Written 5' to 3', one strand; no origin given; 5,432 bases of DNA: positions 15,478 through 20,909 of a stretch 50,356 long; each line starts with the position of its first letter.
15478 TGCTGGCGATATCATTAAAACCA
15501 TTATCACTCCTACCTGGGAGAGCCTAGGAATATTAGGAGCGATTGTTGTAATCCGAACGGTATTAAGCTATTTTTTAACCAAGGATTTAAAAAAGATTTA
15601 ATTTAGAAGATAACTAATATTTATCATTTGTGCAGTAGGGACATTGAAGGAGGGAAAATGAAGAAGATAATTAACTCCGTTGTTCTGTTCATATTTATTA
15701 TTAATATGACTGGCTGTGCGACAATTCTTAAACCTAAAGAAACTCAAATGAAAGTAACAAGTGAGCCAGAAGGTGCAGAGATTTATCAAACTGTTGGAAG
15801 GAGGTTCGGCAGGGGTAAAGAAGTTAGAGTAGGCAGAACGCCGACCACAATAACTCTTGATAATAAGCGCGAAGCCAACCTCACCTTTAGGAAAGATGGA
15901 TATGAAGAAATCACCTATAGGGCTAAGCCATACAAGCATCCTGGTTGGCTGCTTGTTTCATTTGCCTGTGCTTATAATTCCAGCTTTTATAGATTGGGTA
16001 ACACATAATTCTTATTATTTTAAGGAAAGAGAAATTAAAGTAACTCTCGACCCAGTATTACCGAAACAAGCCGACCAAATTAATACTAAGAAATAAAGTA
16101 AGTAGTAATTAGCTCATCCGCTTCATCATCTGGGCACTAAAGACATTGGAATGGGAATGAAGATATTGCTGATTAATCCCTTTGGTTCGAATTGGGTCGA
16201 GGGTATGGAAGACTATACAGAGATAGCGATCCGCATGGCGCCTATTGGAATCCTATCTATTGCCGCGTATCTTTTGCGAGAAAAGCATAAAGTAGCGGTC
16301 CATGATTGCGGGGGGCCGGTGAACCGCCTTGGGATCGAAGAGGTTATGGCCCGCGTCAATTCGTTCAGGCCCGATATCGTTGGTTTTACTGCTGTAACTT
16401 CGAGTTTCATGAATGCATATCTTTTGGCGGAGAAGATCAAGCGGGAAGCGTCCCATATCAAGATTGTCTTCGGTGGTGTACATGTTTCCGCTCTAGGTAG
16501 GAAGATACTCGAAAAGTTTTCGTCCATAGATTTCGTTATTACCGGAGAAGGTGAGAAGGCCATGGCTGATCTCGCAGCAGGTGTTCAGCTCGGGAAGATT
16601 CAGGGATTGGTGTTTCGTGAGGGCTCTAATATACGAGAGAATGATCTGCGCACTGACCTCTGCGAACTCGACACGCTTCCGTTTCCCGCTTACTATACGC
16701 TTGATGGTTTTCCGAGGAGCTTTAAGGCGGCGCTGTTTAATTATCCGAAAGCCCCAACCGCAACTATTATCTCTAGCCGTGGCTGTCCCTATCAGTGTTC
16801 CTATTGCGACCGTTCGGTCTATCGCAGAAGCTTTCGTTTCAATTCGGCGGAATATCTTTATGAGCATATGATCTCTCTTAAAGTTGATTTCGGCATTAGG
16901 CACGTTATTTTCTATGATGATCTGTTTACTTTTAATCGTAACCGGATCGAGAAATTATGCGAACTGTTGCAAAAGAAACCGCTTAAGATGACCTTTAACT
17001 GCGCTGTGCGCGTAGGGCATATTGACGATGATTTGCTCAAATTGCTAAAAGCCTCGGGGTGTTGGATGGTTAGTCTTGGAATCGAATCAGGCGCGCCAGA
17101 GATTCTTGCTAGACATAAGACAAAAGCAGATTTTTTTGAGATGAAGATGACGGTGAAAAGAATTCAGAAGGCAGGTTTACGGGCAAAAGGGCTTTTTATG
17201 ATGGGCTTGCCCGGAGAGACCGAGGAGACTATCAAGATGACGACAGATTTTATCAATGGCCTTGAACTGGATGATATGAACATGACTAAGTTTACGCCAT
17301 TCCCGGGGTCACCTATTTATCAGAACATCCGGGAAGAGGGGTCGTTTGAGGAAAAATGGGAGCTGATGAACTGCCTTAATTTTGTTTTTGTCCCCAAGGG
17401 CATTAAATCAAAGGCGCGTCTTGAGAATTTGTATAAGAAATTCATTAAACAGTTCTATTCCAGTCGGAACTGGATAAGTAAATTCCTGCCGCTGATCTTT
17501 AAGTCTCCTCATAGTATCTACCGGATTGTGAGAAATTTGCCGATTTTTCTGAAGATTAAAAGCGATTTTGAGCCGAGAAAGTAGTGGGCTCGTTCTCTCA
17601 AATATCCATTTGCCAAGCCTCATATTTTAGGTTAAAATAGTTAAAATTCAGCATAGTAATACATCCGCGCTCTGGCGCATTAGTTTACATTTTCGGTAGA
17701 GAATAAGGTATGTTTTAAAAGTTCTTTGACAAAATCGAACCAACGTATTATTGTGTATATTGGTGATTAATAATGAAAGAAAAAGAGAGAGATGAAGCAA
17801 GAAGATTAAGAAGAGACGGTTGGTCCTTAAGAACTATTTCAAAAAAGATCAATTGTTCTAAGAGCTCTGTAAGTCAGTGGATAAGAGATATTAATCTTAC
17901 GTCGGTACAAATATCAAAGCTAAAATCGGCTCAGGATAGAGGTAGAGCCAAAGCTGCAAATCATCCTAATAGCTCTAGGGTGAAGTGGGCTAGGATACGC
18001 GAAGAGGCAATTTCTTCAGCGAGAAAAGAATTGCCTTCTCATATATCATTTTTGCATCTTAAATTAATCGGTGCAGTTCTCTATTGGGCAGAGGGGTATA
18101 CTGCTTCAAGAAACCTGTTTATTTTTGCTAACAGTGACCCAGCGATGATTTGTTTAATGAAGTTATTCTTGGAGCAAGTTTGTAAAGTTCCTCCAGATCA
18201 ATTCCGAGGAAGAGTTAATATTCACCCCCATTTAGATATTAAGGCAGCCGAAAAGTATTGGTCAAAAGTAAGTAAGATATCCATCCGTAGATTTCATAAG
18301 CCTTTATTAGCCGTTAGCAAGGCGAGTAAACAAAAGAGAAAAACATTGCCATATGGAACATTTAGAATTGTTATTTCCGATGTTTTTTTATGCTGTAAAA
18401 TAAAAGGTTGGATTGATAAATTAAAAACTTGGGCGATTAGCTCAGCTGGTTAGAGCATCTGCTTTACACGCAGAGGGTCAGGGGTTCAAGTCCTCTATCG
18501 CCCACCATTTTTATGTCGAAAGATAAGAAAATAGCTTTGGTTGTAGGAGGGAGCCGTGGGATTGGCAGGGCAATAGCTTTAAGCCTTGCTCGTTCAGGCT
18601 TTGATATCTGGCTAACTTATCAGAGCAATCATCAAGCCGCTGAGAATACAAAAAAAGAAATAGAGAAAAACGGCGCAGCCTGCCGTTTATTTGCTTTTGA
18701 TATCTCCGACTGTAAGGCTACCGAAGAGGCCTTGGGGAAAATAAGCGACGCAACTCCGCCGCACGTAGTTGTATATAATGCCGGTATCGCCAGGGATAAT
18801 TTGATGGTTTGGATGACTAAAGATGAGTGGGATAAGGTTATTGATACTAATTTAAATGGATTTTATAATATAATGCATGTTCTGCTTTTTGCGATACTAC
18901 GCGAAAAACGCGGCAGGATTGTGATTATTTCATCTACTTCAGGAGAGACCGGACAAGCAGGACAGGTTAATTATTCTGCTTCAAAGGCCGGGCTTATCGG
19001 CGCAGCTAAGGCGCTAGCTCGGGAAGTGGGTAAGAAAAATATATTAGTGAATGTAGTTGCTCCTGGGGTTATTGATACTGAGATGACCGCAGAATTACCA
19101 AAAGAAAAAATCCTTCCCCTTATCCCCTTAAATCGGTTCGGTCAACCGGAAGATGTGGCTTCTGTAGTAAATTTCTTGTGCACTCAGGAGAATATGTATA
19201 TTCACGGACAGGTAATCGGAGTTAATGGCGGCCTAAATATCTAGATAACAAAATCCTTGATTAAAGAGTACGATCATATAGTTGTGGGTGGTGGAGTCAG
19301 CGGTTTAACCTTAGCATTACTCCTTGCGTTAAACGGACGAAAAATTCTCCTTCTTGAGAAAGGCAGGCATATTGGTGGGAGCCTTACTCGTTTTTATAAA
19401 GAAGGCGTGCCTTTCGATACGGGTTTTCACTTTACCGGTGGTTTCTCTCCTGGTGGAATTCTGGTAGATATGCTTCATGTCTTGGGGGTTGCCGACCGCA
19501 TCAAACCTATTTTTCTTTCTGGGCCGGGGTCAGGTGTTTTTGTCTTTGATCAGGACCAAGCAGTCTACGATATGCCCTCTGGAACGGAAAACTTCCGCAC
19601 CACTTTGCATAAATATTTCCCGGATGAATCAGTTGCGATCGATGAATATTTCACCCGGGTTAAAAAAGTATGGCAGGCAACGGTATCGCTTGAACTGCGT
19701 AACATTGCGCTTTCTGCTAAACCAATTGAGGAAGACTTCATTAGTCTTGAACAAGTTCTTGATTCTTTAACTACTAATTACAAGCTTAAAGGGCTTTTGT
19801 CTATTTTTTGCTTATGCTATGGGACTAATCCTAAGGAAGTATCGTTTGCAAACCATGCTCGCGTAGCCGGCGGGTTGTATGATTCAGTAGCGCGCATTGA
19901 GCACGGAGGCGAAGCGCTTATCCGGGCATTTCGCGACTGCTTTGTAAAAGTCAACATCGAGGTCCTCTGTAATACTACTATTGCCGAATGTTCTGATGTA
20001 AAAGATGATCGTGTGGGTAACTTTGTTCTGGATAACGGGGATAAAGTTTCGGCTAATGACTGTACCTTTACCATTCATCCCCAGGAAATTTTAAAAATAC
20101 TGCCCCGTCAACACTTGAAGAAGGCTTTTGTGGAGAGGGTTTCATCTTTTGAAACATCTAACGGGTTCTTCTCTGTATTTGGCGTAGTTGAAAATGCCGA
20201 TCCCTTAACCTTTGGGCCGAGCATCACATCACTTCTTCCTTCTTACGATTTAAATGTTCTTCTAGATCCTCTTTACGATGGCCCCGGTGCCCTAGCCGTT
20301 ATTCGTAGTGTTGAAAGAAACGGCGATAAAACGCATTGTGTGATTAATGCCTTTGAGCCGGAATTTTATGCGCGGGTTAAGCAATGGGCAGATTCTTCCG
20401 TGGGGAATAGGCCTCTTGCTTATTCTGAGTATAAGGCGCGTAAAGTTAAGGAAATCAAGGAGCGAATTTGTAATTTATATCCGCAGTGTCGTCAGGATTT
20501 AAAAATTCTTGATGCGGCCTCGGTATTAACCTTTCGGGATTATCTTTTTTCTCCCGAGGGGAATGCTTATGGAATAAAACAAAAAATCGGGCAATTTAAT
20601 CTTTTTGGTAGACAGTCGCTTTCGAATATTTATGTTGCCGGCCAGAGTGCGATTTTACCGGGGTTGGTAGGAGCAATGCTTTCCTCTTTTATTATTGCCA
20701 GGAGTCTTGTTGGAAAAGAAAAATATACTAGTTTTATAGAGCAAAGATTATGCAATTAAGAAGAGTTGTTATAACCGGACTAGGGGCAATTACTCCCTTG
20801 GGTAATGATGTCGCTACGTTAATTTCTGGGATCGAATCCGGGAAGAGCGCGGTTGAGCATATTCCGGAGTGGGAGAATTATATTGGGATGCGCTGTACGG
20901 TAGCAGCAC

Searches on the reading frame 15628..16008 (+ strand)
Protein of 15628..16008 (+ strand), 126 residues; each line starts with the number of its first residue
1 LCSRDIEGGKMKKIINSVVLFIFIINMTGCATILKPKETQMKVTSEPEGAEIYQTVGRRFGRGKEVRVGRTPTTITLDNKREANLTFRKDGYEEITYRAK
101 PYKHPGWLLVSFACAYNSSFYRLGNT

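Call 8: search_protein_families(library=pfam, proteins=[window:15628-16008:+], max_evalue=0.001)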
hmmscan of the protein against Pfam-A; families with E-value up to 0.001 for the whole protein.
window:15628-16008:+ (126 aa): 1 family
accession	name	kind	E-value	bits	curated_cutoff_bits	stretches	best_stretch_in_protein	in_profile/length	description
PF08308.17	PEGA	-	0.00014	22.2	20.8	0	40-101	3-55/71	PEGA domain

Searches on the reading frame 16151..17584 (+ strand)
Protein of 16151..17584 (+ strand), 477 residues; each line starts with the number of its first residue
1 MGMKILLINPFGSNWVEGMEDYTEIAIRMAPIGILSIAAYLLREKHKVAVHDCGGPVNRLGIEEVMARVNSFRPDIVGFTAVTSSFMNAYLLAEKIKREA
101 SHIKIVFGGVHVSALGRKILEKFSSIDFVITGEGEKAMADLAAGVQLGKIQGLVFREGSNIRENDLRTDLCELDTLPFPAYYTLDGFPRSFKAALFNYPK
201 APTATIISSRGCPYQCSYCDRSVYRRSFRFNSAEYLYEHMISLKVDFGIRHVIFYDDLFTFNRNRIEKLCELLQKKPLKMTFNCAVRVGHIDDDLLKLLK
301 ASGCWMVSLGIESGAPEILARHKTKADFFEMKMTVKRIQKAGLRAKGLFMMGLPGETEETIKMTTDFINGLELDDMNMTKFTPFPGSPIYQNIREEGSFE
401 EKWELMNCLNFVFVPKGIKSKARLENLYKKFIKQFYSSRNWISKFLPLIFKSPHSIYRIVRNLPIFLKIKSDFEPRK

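Call 3: search_protein_families(library=pfam, proteins=[window:16151-17584:+], max_evalue=0.01)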
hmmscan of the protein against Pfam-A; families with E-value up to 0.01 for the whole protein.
window:16151-17584:+ (477 aa): 2 families
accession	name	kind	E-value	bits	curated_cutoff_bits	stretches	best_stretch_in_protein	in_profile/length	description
PF04055.27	Radical_SAM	-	1.2e-26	94.2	29.5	1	206-368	1-166/166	Radical SAM superfamily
PF02310.24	B12-binding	-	1.3e-21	77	32.1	1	28-141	11-120/121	B12 binding domain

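Call 30: search_protein_families(library=ncbifam, proteins=[window:16151-17584:+], max_evalue=0.001)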
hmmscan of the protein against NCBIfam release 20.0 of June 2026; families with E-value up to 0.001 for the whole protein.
window:16151-17584:+ (477 aa): 30 families (the best 25 are shown)
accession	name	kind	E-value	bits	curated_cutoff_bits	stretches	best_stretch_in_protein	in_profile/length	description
TIGR03471.1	HpnJ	equivalog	2.8e-53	181.4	577.6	1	55-468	52-465/472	hopanoid biosynthesis associated radical SAM protein HpnJ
NF050148.1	rSAM_ApyD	equivalog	2.3e-46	158.4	750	1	32-393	26-393/645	RiPP biosynthesis radical SAM protein ApyD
TIGR02026.1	BchE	equivalog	2e-45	155.6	481.35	1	23-419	14-412/497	magnesium-protoporphyrin IX monomethyl ester anaerobic oxidative cyclase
NF038361.1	rSAM_Sden_1168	equivalog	7.6e-43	146.9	575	1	29-401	83-481/560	Sden_1168 family B12-binding radical SAM P-methyltransferase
TIGR04479.1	bcpD_PhpK_rSAM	subfamily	1.9e-36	125.5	600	1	64-392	101-430/504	PhpK family radical SAM P-methyltransferase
TIGR04072.2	rSAM_ladder_B12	equivalog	8.8e-34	116.9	360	1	30-422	17-399/443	lipid biosynthesis B12-binding/radical SAM protein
TIGR03975.1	rSAM_ocin_1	subfamily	1.3e-31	109.8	281.85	1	62-368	117-427/606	RiPP maturation radical SAM C-methyltransferase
NF033070.1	rSAM_AprD4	equivalog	1.8e-28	99.7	500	1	149-408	147-405/456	AprD4 family radical SAM diol-dehydratase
TIGR04385.1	B12_rSAM_cofa1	equivalog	2e-28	99.8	450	1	27-371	16-364/438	B12 lower ligand biosynthesis radical SAM protein BzaD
TIGR04295.1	B12_rSAM_oligo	hypoth_equivalog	1.5e-26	93.1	400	1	31-392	25-383/422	TIGR04295 family B12-binding domain-containing radical SAM protein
TIGR04013.1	B12_SAM_MJ_1487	hypoth_equivalog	5.6e-26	91.3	251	1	64-391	33-355/382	TIGR04013 family B12-binding domain/radical SAM domain-containing protein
TIGR04367.1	HpnR_B12_rSAM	equivalog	2e-22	79.4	650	1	21-391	12-371/490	hopanoid C-3 methylase HpnR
TIGR04190.1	B12_SAM_Ta0216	equivalog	3.8e-22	78.6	500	1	28-392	34-425/554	TIGR04190 family B12-binding domain/radical SAM domain protein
NF033712.0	B12_rSAM_KedN5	subfamily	2.1e-21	75.8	700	1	42-219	33-211/624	KedN5 family methylcobalamin-dependent radical SAM C-methyltransferase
TIGR04014.1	B12_SAM_MJ_0865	equivalog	4.5e-21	75.1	360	1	93-394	58-359/434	methyl-coenzyme M reductase glutamine C-methyltransferase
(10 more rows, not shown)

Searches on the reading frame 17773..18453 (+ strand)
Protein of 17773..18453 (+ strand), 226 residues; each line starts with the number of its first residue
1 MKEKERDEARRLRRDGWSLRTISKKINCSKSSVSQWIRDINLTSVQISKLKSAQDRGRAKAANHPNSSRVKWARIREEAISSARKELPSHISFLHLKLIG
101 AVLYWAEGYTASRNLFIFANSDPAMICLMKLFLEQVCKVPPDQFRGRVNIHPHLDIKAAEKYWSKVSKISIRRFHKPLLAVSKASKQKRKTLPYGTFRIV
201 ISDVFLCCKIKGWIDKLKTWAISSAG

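Call 3: search_protein_families(library=pfam, proteins=[window:17773-18453:+], max_evalue=0.01)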
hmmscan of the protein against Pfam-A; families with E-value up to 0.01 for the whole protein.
window:17773-18453:+ (226 aa): 4 families
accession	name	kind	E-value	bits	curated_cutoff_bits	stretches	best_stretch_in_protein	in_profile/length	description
PF13384.12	HTH_23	-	1.1e-05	25.5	24.6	1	11-39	12-40/50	Homeodomain-like domain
PF13936.12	HTH_38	-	0.00068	19.8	27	1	4-34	8-38/44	Helix-turn-helix domain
PF13551.12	HTH_29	-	0.0016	18.9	28.1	1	12-58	7-51/64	Winged helix-turn helix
PF01381.28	HTH_3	-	0.0027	18.1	23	1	12-46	6-39/55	Helix-turn-helix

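Call 32: search_protein_families(library=ncbifam, proteins=[window:17773-18453:+], max_evalue=0.00001)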
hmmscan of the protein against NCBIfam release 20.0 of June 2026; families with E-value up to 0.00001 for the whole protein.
window:17773-18453:+ (226 aa): 0 families

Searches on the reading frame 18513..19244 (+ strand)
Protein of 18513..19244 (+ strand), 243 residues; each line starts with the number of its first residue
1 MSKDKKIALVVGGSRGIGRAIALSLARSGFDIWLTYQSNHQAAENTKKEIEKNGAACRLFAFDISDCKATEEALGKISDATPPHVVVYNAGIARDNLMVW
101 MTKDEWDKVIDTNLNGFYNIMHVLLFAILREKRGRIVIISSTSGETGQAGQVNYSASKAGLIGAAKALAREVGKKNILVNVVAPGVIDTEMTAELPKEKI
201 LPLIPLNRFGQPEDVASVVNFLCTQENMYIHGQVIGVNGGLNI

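Call 3: search_protein_families(library=pfam, proteins=[window:18513-19244:+], max_evalue=0.01)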
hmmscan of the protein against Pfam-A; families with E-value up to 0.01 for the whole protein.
window:18513-19244:+ (243 aa): 5 families
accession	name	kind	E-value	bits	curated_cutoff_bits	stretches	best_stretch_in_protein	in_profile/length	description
PF13561.12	adh_short_C2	-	5.2e-53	180.5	27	1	14-242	5-236/236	Enoyl-(Acyl carrier protein) reductase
PF00106.31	adh_short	-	5.6e-50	170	26.6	1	6-198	1-193/195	short chain dehydrogenase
PF08659.16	KR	-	6.6e-21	75.5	22.6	1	9-166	4-161/180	KR domain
PF01370.27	Epimerase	-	1.2e-05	25.3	20.9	1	8-150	1-123/240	NAD dependent epimerase/dehydratase family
PF23441.1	SDR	-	0.0055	16.6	27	0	136-192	142-199/258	SDR-like rossmann domain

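Call 31: search_protein_families(library=ncbifam, proteins=[window:18513-19244:+], max_evalue=0.00001)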
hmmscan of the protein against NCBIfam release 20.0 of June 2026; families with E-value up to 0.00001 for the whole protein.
window:18513-19244:+ (243 aa): 222 families (the best 25 are shown)
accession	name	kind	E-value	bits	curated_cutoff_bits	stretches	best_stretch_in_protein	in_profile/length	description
NF053542.1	FlxB_rubin_SDR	equivalog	1.8e-89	299.6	340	1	6-241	1-239/239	flexirubin biosynthesis SDR family reductase FlxB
NF004200.0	PRK05653.1-5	equivalog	4.2e-86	288.4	273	1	6-241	3-241/242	3-oxoacyl-ACP reductase FabG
TIGR01830.1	3oxo_ACP_reduc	equivalog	2.4e-80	269.7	297.75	1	8-241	1-238/239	3-oxoacyl-[acyl-carrier-protein] reductase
NF004197.0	PRK05653.1-1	equivalog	1.5e-74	250.8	332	1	4-242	6-247/249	3-oxoacyl-ACP reductase FabG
TIGR01831.1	fabG_rel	equivalog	1.7e-74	250.2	338.85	1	9-241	2-238/239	3-ketoacyl-ACP reductase FabG2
NF009466.0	PRK12826.1-2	subfamily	1.7e-73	247.2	222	1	5-241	3-244/248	3-oxoacyl-ACP reductase FabG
NF009464.0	PRK12824.1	subfamily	2.8e-68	230.2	269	1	5-242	2-243/245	3-oxoacyl-ACP reductase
TIGR01829.1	AcAcCoA_reduct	subfamily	4.5e-68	229.5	302.1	1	6-242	1-241/242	acetoacetyl-CoA reductase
NF004198.0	PRK05653.1-3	equivalog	1e-65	221.6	296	1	3-243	5-248/248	3-oxoacyl-ACP reductase FabG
NF004199.0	PRK05653.1-4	equivalog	1e-64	218.5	301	1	5-242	5-246/247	3-oxoacyl-ACP reductase FabG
NF047420.2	EF_P_mod_YmfI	equivalog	5e-64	216.3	238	1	8-241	2-235/236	elongation factor P 5-aminopentanone reductase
NF040605.2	mycolic_FabG1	exception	2.5e-59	200.9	420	1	8-242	4-230/233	3-oxoacyl-ACP reductase FabG1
NF009546.0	PRK12935.1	equivalog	4.9e-57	193.3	418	1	4-242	5-246/247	acetoacetyl-CoA reductase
NF006110.0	PRK08261.1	equivalog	9.2e-55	186.3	410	1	4-239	213-448/454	3-oxoacyl-ACP reductase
NF042966.1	AcAcCoAred_PhaB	equivalog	4.5e-53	180.3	436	1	4-240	7-237/240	acetoacetyl-CoA reductase PhaB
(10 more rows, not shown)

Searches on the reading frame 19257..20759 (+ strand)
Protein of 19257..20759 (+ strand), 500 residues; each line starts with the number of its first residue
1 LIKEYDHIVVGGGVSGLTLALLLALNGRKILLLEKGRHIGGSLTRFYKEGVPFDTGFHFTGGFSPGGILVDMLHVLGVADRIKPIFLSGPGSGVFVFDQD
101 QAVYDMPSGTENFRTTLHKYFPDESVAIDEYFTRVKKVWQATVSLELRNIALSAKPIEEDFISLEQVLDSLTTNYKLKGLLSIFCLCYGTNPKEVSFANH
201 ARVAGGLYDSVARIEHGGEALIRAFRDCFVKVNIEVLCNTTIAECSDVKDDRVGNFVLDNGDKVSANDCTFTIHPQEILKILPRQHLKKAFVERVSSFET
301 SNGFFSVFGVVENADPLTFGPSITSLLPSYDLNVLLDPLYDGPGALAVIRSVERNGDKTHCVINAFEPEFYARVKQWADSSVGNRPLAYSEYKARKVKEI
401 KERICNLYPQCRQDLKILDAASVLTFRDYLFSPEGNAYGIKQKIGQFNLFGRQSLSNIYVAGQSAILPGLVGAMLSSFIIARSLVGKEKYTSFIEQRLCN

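Call 3: search_protein_families(library=pfam, proteins=[window:19257-20759:+], max_evalue=0.01)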
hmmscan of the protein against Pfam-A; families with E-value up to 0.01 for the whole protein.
window:19257-20759:+ (500 aa): 11 families
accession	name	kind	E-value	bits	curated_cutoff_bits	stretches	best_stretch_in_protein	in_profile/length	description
PF13450.12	NAD_binding_8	-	1.8e-12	47.7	21.9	1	9-71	1-63/68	NAD(P)-binding Rossmann-like domain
PF01593.30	Amino_oxidase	-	2.7e-07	30.7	19.8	1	14-289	1-270/443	Flavin containing amine oxidoreductase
PF12831.13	FAD_oxidored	-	5.1e-07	29.8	27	1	7-73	2-65/416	FAD dependent oxidoreductase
PF01266.30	DAO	-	1.4e-06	28.6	27.9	1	6-42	1-38/353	FAD dependent oxidoreductase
PF00890.30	FAD_binding_2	-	6e-05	22.8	20.4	1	6-43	1-38/414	FAD binding domain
PF13738.12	Pyr_redox_3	-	0.00035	20.3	30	1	8-58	1-51/305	Pyridine nucleotide-disulphide oxidoreductase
PF07992.20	Pyr_redox_2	-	0.00056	19.9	26.1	0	5-39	1-35/291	Pyridine nucleotide-disulphide oxidoreductase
PF01946.23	Thi4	-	0.0015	18.3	26.2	1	3-42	16-56/235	Thi4 family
PF03486.20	HI0933_like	-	0.0024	17.8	50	1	6-40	2-36/244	HI0933-like protein Rossmann domain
PF00996.24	GDI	-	0.0033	16.5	23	1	1-42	1-42/436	GDP dissociation inhibitor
PF01494.25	FAD_binding_3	-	0.0053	16.5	22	1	5-36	2-33/349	FAD binding domain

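Call 30: search_protein_families(library=ncbifam, proteins=[window:19257-20759:+], max_evalue=0.001)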
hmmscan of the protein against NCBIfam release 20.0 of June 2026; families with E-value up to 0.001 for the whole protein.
window:19257-20759:+ (500 aa): 26 families (the best 25 are shown)
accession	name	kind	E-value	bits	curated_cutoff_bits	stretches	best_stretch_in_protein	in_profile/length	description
TIGR02733.1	desat_CrtD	equivalog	1e-23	83.8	549.7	2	8-157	5-147/492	C-3',4' desaturase CrtD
TIGR02730.1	carot_isom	equivalog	1e-12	47.6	586.9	1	5-150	1-144/493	carotenoid isomerase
TIGR02734.1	crtI_fam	subfamily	2.5e-11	43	238.1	1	8-309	2-309/504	phytoene desaturase family protein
NF058655.1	CrtID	equivalog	4.5e-10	39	640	1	8-56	2-50/478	bifunctional phytoene desaturase/3,4-desaturase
NF042421.1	hydcarot_desat_CrtD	equivalog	2.4e-09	36.2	500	1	7-148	4-140/487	1-hydroxycarotenoid 3,4-desaturase CrtD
NF045637.1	carotdesatCrtDProt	equivalog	1.8e-08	33.4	580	1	8-56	2-50/485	1-hydroxycarotenoid 3,4-desaturase CrtD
NF053717.1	VnlPnlRedVprA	equivalog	5.2e-08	32.1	600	1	3-50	5-50/481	vinyl phenol reductase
NF005560.0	PRK07233.1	equivalog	6.2e-08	31.9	252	1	8-82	4-76/435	hypothetical protein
TIGR00562.1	proto_IX_ox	equivalog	1.1e-06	27.5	97.85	1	7-114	5-109/470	protoporphyrinogen oxidase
NF005882.1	PRK07843.1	equivalog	1.8e-06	26.7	788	1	4-45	1-42/547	3-oxosteroid 1-dehydrogenase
TIGR00031.1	UDP-GALP_mutase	equivalog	5.5e-06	25.6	303.75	1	5-42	2-39/378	UDP-galactopyranose mutase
TIGR03467.1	HpnE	equivalog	6.3e-06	25.8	283.05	1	8-60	2-56/430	hydroxysqualene dehydroxylase HpnE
NF053556.1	prodigi_MAP_PigB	equivalog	6.6e-06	24.8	850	1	3-81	153-229/659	prodigiosin MAP biosynthesis oxidoreductase PigB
NF009477.0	PRK12843.1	equivalog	1.6e-05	23.6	758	1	4-42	16-54/578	FAD-dependent oxidoreductase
TIGR02032.1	GG-red-SF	subfamily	3.5e-05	23.6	158.8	1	5-40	1-36/297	geranylgeranyl reductase family protein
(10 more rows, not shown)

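Call 51: search_solved_structures(query=window:19257-20759:+, max_evalue=0.001)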
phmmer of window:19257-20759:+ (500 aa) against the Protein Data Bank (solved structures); distinct sequences matched with E-value up to 0.001: 10.
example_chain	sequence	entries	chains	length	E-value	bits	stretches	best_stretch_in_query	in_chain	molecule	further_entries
3nrn_A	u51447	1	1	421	2.9e-06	29.3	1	8-79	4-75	uncharacterized protein PF1083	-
4rep_A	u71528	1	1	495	6.4e-06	28.2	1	7-149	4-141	Gamma-carotene desaturase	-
5mog_A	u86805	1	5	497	9.3e-05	24.4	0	7-82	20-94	Phytoene dehydrogenase, chloroplastic/chromoplastic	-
8zop_A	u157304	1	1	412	0.00019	23.3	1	3-43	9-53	Halogenase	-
5v36_A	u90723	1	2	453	0.00027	22.8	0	1-43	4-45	Glutathione reductase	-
4xgk_A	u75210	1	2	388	0.00038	22.3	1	3-162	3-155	UDP-galactopyranose mutase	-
5eqf_A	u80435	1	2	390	0.00038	22.3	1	3-162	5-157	UDP-galactopyranose mutase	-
5br7_A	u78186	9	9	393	0.00044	22.1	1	3-162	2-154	UDP-galactopyranose mutase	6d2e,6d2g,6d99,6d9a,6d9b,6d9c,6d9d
3k7m_X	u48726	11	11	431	0.00097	21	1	5-44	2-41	6-hydroxy-L-nicotine oxidase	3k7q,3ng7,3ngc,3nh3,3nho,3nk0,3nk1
3k7t_A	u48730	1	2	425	0.00098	21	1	5-44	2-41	6-hydroxy-L-nicotine oxidase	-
